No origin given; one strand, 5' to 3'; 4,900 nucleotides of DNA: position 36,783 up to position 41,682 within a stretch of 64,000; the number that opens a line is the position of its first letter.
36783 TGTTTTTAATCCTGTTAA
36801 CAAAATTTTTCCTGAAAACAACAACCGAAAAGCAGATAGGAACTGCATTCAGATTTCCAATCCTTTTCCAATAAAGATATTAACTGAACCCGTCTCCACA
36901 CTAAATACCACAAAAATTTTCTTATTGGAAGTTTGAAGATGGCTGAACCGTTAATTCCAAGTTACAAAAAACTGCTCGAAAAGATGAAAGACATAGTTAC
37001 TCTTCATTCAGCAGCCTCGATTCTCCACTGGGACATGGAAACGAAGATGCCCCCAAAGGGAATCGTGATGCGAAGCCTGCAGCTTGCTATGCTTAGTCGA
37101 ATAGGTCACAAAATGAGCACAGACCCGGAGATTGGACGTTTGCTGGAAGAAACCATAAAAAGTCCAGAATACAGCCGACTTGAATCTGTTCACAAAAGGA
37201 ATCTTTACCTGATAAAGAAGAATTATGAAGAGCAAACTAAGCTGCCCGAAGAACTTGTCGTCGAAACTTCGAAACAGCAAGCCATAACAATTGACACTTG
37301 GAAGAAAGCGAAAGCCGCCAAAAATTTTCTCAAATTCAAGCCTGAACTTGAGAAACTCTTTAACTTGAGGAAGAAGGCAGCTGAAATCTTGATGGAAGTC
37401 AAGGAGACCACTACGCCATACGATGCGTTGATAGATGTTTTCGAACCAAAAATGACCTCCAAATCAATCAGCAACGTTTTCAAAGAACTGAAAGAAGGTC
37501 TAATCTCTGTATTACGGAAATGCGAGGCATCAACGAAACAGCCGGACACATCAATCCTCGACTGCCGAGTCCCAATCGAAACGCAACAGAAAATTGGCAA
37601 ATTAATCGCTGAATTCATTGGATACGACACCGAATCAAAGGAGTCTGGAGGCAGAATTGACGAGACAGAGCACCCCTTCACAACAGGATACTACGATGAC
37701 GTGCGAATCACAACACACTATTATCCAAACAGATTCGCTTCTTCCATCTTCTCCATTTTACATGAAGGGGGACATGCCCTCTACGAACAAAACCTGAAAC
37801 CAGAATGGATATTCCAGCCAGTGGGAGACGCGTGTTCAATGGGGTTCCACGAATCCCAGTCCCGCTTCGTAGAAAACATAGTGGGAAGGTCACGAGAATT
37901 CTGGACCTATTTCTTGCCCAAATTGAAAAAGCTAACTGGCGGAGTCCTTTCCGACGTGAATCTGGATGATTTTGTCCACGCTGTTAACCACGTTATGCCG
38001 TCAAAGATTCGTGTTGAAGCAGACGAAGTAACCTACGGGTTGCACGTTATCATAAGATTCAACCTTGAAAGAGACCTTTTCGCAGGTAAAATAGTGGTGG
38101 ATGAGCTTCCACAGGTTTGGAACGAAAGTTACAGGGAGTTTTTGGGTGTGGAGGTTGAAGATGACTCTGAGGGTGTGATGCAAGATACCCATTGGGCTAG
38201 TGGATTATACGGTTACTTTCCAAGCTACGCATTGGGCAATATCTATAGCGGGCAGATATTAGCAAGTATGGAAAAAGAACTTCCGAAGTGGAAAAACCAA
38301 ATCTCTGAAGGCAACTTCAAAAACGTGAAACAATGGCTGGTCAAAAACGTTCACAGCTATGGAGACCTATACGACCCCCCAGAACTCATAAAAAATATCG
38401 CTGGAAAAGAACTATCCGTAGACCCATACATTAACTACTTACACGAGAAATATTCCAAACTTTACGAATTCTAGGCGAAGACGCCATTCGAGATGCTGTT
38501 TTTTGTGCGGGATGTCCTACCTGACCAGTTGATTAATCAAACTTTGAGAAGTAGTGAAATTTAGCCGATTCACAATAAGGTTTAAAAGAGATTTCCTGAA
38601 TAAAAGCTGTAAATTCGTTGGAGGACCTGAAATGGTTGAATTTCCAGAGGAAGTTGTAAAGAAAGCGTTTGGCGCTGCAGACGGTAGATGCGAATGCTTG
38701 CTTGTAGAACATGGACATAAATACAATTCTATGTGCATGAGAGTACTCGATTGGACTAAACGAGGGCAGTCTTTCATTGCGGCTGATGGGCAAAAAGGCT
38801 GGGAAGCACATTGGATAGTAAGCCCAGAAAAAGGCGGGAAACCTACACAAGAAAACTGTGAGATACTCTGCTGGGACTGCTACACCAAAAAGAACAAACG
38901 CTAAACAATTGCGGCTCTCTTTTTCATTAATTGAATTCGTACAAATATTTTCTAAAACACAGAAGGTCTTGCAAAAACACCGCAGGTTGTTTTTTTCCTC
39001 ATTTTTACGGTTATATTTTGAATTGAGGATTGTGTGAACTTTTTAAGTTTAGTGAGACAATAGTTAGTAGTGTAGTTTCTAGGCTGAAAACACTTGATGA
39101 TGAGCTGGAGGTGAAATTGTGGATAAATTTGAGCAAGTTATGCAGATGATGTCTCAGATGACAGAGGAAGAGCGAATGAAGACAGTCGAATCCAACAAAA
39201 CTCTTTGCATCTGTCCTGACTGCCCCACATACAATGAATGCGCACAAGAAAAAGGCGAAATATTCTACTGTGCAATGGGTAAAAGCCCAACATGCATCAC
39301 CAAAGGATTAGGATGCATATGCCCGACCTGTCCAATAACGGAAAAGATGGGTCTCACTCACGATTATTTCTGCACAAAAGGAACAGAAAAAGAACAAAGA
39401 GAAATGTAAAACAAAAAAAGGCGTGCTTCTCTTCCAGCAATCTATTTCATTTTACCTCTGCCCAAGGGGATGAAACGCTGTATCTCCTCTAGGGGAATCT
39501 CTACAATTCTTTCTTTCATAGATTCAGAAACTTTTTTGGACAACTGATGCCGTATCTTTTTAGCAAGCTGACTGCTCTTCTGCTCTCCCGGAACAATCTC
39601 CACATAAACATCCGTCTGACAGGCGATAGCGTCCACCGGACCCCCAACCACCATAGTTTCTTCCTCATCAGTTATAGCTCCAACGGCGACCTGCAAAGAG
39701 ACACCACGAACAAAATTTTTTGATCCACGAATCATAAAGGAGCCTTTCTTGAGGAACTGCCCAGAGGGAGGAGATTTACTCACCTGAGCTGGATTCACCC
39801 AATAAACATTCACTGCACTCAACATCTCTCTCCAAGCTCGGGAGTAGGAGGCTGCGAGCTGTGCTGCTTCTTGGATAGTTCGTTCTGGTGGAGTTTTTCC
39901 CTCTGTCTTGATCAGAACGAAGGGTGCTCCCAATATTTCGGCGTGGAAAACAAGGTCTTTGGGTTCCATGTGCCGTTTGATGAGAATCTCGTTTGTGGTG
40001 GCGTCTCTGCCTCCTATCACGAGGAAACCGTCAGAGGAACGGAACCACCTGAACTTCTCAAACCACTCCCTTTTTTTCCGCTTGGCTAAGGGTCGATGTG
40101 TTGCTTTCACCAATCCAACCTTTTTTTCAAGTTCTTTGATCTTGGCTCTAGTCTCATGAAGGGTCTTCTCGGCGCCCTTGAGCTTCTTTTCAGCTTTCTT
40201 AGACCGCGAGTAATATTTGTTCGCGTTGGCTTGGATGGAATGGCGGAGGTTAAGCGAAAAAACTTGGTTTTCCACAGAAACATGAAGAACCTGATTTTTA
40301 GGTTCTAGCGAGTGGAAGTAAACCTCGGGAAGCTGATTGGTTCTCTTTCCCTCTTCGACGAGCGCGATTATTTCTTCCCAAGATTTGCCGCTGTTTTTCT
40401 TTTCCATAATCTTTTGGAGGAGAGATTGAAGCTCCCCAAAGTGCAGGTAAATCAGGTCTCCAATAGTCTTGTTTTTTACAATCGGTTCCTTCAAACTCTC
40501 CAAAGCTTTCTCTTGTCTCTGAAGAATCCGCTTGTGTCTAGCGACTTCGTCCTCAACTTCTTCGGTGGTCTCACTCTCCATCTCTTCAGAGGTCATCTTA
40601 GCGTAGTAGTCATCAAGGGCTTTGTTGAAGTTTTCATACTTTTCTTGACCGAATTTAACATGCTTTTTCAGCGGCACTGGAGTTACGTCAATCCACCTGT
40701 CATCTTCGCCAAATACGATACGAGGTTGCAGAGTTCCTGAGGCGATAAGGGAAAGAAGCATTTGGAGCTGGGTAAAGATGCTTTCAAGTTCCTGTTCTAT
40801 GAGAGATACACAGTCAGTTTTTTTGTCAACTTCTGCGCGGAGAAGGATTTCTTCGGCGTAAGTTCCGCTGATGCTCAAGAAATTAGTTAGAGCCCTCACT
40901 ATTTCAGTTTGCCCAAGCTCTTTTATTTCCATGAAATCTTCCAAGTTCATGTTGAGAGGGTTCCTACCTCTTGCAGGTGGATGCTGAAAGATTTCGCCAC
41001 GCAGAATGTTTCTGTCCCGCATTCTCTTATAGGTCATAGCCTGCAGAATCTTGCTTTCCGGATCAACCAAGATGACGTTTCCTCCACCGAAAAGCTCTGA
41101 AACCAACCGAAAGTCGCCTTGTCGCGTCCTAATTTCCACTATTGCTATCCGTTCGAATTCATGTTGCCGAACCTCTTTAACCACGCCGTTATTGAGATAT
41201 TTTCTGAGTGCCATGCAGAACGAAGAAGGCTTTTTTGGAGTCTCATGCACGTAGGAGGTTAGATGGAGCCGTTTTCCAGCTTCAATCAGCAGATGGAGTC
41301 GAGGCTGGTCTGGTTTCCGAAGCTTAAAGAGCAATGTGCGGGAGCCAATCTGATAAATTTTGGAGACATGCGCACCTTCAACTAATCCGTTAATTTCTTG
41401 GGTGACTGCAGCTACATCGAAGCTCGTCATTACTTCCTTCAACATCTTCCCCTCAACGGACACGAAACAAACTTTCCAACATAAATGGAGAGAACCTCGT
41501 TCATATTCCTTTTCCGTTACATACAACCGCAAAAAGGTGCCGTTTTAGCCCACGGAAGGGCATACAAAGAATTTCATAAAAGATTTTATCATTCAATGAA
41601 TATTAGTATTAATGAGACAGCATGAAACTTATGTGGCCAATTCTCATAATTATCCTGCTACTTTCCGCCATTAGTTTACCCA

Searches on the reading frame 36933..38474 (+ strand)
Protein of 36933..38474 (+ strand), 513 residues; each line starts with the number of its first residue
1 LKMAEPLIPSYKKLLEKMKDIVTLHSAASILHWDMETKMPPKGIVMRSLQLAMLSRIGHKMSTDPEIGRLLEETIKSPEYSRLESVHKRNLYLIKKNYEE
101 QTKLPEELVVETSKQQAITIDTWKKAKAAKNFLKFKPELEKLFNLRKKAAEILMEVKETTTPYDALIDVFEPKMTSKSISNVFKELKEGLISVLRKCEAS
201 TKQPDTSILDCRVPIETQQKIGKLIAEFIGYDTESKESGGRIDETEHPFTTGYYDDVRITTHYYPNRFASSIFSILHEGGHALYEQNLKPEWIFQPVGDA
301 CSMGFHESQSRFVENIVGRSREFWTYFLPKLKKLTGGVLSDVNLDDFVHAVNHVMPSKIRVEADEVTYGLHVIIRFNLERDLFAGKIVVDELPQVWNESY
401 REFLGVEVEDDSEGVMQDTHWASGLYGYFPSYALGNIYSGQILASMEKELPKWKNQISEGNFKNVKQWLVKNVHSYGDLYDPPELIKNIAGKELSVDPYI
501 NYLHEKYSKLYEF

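Call 81: search_protein_families(library=pfam, proteins=[window:36933-38474:+], max_evalue=0.00001)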
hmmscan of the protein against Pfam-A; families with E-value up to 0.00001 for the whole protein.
window:36933-38474:+ (513 aa): 1 family
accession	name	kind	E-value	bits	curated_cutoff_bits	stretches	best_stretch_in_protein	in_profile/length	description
PF02074.21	Peptidase_M32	-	4.4e-182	606.5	25.1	1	14-507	2-489/489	Carboxypeptidase Taq (M32) metallopeptidase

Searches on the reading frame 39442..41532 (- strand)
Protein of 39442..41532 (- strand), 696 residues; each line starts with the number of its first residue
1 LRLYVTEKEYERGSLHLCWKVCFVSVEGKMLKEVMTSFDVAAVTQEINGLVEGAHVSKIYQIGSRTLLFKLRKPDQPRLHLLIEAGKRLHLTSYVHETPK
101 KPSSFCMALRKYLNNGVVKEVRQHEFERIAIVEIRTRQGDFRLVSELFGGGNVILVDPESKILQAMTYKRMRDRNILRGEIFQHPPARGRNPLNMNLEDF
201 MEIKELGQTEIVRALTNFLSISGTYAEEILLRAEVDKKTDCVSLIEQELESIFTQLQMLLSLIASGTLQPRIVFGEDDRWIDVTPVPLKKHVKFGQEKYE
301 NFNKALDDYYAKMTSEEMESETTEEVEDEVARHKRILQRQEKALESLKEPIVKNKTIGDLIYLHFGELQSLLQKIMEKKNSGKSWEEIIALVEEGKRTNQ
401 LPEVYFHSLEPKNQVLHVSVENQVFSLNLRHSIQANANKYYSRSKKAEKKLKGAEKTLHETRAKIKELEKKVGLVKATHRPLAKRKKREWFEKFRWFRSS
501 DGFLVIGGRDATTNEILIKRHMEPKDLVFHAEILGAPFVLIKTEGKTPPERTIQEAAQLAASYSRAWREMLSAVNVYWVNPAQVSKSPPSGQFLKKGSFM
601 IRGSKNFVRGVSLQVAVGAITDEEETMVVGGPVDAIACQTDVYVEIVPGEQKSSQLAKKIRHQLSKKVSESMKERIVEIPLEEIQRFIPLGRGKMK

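Call 81: search_protein_families(library=pfam, proteins=[window:39442-41532:-], max_evalue=0.00001)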
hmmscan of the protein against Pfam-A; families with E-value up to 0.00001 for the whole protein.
window:39442-41532:- (696 aa): 3 families
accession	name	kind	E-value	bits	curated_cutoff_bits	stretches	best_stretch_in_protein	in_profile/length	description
PF05833.16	NFACT_N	-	8.4e-71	239.5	31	1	37-471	2-417/456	NFACT N-terminal and middle domains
PF05670.18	NFACT-R_1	-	3.4e-37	127.8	29.8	1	493-603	1-112/112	NFACT protein RNA binding domain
PF18297.6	NFACT-R_2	-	1.5e-06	28.7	26.9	1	495-575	2-78/104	NFACT protein RNA binding domain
